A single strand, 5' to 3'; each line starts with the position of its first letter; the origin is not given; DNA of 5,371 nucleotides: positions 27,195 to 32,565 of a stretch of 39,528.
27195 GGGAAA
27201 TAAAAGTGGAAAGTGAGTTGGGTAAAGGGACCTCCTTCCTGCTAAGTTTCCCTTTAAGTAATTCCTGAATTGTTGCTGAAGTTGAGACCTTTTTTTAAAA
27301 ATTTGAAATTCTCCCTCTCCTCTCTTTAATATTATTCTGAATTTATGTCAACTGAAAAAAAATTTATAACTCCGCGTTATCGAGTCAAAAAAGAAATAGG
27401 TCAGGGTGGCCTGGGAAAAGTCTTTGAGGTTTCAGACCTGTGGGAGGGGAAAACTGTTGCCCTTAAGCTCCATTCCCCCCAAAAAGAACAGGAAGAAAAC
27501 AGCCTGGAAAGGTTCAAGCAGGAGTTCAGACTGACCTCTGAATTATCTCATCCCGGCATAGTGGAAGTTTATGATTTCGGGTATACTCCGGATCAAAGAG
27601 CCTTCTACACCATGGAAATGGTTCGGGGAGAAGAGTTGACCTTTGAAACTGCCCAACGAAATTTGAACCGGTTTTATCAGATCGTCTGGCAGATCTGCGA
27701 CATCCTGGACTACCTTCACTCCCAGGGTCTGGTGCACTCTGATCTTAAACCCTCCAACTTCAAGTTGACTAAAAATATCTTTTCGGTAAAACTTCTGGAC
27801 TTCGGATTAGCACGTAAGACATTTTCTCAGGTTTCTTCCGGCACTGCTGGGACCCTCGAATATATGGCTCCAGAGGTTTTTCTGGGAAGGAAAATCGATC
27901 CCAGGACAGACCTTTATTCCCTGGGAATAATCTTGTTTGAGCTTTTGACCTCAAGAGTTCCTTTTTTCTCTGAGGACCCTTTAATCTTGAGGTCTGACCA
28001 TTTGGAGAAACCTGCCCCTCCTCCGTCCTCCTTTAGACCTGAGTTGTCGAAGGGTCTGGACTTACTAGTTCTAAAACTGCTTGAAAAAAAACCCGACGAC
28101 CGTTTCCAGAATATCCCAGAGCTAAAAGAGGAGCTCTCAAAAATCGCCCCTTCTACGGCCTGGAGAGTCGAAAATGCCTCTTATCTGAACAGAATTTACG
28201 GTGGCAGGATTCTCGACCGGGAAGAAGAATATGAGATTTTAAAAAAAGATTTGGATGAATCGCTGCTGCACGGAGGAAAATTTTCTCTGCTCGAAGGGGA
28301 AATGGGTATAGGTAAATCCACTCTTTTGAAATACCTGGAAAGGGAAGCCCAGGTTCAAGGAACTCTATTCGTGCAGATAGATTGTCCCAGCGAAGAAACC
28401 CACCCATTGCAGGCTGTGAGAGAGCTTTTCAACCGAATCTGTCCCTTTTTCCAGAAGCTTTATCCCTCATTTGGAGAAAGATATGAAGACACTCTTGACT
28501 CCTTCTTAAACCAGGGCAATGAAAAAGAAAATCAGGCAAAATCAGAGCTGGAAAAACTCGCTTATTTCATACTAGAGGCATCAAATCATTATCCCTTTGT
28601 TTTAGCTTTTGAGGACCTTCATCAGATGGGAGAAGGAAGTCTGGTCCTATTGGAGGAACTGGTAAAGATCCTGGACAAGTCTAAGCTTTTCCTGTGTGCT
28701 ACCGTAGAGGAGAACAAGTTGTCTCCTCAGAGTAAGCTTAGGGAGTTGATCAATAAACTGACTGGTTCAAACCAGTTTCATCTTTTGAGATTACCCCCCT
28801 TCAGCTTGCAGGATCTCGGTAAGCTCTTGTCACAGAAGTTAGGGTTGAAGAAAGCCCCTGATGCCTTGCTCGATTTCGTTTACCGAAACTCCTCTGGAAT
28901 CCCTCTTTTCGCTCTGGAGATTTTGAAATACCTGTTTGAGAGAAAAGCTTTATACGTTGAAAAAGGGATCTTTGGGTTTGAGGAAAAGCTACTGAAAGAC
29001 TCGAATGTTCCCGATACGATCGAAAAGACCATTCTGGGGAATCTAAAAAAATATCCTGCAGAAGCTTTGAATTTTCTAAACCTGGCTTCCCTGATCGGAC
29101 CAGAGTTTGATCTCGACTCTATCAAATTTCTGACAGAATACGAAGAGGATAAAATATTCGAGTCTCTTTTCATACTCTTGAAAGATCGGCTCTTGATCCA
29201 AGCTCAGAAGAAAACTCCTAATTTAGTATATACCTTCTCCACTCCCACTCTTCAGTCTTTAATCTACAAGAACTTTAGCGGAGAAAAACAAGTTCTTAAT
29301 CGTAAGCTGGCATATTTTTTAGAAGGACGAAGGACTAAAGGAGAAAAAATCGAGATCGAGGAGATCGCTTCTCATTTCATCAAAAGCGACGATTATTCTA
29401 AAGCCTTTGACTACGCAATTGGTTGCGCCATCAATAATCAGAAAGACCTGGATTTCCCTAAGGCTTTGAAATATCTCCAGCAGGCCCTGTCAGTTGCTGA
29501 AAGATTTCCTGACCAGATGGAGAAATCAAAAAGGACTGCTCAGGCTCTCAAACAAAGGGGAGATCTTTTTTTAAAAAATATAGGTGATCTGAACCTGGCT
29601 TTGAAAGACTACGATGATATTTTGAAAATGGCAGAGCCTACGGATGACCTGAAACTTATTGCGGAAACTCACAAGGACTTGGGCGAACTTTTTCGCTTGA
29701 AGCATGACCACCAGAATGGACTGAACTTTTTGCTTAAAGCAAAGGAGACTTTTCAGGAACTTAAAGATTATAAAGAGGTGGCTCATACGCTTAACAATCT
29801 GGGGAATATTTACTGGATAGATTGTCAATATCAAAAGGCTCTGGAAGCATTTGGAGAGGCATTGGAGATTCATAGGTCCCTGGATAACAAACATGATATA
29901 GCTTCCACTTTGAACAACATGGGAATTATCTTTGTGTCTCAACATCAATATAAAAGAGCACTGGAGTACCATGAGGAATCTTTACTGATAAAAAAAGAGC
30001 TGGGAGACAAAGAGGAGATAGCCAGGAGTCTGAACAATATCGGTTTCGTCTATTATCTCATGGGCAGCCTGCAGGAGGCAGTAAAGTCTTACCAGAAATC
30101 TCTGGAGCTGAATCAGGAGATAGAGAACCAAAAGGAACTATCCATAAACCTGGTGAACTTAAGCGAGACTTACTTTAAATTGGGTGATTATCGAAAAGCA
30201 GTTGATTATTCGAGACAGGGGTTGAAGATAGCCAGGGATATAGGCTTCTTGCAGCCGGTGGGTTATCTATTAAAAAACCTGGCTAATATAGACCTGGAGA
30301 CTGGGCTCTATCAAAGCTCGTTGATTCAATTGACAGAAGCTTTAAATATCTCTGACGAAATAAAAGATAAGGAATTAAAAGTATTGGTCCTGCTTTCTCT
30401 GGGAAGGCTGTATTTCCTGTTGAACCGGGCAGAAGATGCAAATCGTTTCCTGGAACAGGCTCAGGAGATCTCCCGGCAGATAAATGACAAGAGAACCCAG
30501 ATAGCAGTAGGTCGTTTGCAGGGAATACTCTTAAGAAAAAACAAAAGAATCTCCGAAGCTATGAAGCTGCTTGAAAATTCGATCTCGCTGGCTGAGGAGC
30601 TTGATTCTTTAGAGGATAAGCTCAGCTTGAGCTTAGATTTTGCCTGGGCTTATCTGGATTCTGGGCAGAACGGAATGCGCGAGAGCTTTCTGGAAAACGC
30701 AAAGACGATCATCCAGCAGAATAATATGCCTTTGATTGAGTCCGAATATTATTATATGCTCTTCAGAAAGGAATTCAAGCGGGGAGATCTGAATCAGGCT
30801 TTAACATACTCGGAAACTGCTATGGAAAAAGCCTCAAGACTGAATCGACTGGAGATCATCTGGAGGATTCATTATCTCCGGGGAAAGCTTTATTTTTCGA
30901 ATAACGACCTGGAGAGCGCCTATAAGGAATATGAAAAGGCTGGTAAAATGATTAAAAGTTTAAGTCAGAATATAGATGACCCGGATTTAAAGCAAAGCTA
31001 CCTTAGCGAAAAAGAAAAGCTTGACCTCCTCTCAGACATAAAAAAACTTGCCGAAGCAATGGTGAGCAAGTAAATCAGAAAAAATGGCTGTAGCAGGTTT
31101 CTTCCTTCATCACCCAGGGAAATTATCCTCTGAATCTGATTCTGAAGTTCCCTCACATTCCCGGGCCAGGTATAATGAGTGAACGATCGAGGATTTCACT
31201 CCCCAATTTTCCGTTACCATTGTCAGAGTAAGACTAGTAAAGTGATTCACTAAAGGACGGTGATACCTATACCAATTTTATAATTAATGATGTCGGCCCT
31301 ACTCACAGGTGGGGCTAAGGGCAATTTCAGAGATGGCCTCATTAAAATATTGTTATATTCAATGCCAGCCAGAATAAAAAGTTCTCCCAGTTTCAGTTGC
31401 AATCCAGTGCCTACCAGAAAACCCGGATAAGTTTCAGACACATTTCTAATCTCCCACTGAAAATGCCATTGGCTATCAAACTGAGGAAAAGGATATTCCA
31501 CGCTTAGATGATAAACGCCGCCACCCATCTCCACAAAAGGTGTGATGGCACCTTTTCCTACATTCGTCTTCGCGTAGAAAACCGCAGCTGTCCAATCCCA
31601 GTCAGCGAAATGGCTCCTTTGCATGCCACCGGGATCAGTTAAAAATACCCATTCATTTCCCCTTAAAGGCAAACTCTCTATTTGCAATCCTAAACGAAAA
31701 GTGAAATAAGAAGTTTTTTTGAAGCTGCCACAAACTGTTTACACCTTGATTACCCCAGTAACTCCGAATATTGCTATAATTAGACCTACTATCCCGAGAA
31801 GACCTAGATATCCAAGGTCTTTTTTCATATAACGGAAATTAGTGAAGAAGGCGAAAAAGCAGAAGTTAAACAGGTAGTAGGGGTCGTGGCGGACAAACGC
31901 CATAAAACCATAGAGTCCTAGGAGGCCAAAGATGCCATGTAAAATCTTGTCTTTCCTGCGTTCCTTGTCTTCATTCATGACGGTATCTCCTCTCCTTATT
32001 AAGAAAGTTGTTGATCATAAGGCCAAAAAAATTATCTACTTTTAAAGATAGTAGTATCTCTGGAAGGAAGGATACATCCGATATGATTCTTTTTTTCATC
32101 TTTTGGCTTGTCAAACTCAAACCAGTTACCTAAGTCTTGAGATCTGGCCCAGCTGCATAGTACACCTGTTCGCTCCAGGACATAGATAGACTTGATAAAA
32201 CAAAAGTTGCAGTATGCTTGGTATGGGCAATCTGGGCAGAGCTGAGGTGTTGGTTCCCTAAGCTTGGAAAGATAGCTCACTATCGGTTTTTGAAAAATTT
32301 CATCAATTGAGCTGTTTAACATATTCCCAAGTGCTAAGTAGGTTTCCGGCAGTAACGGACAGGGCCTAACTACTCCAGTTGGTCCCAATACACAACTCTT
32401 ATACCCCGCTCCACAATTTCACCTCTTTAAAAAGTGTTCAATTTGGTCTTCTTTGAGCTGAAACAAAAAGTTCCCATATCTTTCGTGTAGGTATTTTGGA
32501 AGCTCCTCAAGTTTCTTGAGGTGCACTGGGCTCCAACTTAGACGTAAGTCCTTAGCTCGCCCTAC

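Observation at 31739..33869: Apparently unclassified RiPP locus: 62-aa precursor with a (C-x-x)5-C cysteine ladder next to an RRE-radical SAM-SPASM maturase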

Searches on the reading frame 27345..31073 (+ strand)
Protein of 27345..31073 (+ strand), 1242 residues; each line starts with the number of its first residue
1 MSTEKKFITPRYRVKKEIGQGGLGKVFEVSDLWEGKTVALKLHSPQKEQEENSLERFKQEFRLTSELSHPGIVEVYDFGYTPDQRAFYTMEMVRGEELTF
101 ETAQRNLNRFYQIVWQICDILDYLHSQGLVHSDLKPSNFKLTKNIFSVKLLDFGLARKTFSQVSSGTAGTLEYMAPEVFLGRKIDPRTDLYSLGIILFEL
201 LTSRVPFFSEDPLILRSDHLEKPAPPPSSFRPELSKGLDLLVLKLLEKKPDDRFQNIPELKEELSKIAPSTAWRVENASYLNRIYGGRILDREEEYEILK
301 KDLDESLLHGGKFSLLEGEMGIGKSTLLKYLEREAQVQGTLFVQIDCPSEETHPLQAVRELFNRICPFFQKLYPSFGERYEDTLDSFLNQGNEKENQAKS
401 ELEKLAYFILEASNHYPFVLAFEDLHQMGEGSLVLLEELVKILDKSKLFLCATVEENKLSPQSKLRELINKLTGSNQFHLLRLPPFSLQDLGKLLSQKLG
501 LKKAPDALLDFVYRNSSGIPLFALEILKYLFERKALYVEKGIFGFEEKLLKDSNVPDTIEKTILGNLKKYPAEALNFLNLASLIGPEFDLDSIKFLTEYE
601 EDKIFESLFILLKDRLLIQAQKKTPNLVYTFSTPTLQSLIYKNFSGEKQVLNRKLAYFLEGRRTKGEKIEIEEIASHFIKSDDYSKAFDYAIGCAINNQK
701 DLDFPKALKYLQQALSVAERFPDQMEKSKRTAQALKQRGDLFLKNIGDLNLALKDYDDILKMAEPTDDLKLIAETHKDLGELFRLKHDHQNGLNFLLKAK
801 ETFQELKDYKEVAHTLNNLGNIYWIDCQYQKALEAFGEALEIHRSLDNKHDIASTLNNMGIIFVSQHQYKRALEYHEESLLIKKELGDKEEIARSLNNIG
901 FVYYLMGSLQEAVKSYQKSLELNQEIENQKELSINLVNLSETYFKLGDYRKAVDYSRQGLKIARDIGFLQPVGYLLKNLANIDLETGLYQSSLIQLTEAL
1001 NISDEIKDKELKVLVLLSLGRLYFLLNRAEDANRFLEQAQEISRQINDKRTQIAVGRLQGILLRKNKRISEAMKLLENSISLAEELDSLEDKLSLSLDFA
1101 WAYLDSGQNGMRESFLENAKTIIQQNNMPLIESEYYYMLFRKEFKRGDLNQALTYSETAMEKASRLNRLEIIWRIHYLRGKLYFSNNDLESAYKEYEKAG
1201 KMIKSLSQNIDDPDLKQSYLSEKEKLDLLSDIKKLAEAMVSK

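Call 61: search_protein_families(library=pfam, proteins=[window:27345-31073:+], max_evalue=0.00001)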
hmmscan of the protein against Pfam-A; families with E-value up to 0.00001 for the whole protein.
window:27345-31073:+ (1242 aa): 16 families
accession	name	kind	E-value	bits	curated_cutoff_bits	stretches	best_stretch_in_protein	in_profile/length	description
PF13424.12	TPR_12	-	6.8e-53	177.2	30.1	4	812-881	2-73/77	Tetratricopeptide repeat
PF00069.31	Pkinase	-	3.8e-46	158.1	31.7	1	12-255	1-253/263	Protein kinase domain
PF00515.34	TPR_1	-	1.3e-28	98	27.8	1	893-924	1-32/34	Tetratricopeptide repeat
PF07719.23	TPR_2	-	5.3e-28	95.2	27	0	893-924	1-32/34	Tetratricopeptide repeat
PF13374.12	TPR_10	-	3.8e-27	93.9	27.5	0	893-926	2-35/42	Tetratricopeptide repeat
PF07714.23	PK_Tyr_Ser-Thr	-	1.5e-25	90.4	23.1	1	14-206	3-204/258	Protein tyrosine and serine/threonine kinase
PF13181.12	TPR_8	-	1.2e-18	66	25.7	0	893-924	1-32/34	Tetratricopeptide repeat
PF17874.7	TPR_MalT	-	2.9e-18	66.7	45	1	862-1079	10-231/336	MalT-like TPR region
PF13191.12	AAA_16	-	2.1e-14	54.8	32.6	1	292-446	5-162/167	AAA ATPase domain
PF14938.12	SNAP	-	3.2e-11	43.7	25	1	809-954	31-176/282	Soluble NSF attachment protein, SNAP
PF13176.12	TPR_7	-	1.7e-10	40.5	27.9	0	855-890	1-36/36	Tetratricopeptide repeat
PF10602.15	RPN7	-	6.7e-09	36.1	29.6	0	884-940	27-83/174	26S proteasome subunit RPN7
PF13432.12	TPR_16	-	2e-07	31.7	32.7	0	1137-1198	1-56/65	Tetratricopeptide repeat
PF13401.12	AAA_22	-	4.8e-07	30.6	27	1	310-447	4-114/130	AAA domain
PF03109.22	ABC1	-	2e-06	27.6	22.9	1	49-159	112-217/244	ABC1 atypical kinase-like domain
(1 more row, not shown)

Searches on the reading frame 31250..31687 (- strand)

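Call 5: search_protein_families(library=pfam, proteins=[window:31250-31687:-], max_evalue=0.1)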
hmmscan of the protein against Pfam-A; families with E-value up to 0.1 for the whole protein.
window:31250-31687:- (145 aa): 1 family
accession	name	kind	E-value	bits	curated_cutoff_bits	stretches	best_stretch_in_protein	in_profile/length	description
PF20756.2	SusG_CBM58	-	0.0031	18.1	24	1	43-116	46-116/117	Alpha-amylase SusG, CBM58 domain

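Call 6: search_protein_families(library=ncbifam, proteins=[window:31250-31687:-], max_evalue=0.1)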
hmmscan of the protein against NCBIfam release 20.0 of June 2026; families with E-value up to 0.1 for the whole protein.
window:31250-31687:- (145 aa): 0 families

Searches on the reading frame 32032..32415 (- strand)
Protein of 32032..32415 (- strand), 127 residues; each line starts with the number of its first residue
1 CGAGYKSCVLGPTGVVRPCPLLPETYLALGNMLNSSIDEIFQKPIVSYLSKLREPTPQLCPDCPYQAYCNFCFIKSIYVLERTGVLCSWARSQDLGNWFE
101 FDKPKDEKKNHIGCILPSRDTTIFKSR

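Call 5: search_protein_families(library=pfam, proteins=[window:32032-32415:-], max_evalue=0.1)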
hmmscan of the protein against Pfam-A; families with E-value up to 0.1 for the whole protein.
window:32032-32415:- (127 aa): 1 family
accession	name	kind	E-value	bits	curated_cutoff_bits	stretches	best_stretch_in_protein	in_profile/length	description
PF13186.11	SPASM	-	5.1e-08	33.5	21.5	1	1-64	1-67/67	Iron-sulfur cluster-binding domain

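Call 6: search_protein_families(library=ncbifam, proteins=[window:32032-32415:-], max_evalue=0.1)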
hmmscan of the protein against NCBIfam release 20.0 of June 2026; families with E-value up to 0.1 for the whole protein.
window:32032-32415:- (127 aa): 14 families
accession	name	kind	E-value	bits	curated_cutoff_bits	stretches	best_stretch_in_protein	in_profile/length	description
NF012164.0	AlbA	equivalog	7.9e-16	57.5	850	1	1-96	338-436/442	subtilosin maturase AlbA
TIGR04085.1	rSAM_more_4Fe4S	domain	1.5e-07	31.8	27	1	1-70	1-71/93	SPASM domain-containing protein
TIGR04055.1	rSAM_NirJ2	equivalog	2.1e-05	24.2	500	1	1-79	236-310/326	putative heme d1 biosynthesis radical SAM protein NirJ2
NF045574.1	sacti_mat_StsB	exception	0.00028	19.9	625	1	1-76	320-389/466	StsB family radical SAM/SPASM domain sactipeptide maturase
TIGR03978.1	rSAM_paired_1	equivalog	0.00032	19.6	370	1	24-77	367-421/466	His-Xaa-Ser system radical SAM maturase HxsB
TIGR03962.1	mycofact_rSAM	equivalog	0.00048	19.4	265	1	1-71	241-311/339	mycofactocin radical SAM maturase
TIGR04545.1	rSAM_ahbD_hemeb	equivalog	0.0017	17.8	500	1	1-75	249-320/339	heme b synthase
TIGR04317.1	W_rSAM_matur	equivalog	0.0042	16.3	380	1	28-74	277-324/349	tungsten cofactor oxidoreductase radical SAM maturase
TIGR04193.1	SPASM_w_grasp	equivalog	0.0048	16.4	175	1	8-72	245-306/342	grasp-with-spasm system SPASM domain peptide maturase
TIGR04250.1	SCM_rSAM_ScmE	equivalog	0.015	14.2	400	1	1-70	253-324/358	SynChlorMet cassette radical SAM/SPASM protein ScmE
TIGR04082.1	rSAM_for_selen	equivalog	0.032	13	350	1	1-73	432-497/516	thio(seleno)oxazole modification radical SAM maturase SbtM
TIGR04103.1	rSAM_nif11_3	equivalog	0.047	12.3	725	1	1-44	247-290/412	nif11-class peptide radical SAM maturase 3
TIGR03913.1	rad_SAM_trio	equivalog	0.059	11.7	591.75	1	1-70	261-332/477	GDL motif peptide-associated radical SAM/SPASM maturase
TIGR04321.1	spiroSPASM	subfamily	0.067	11.8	250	1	13-63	452-502/510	spiro-SPASM protein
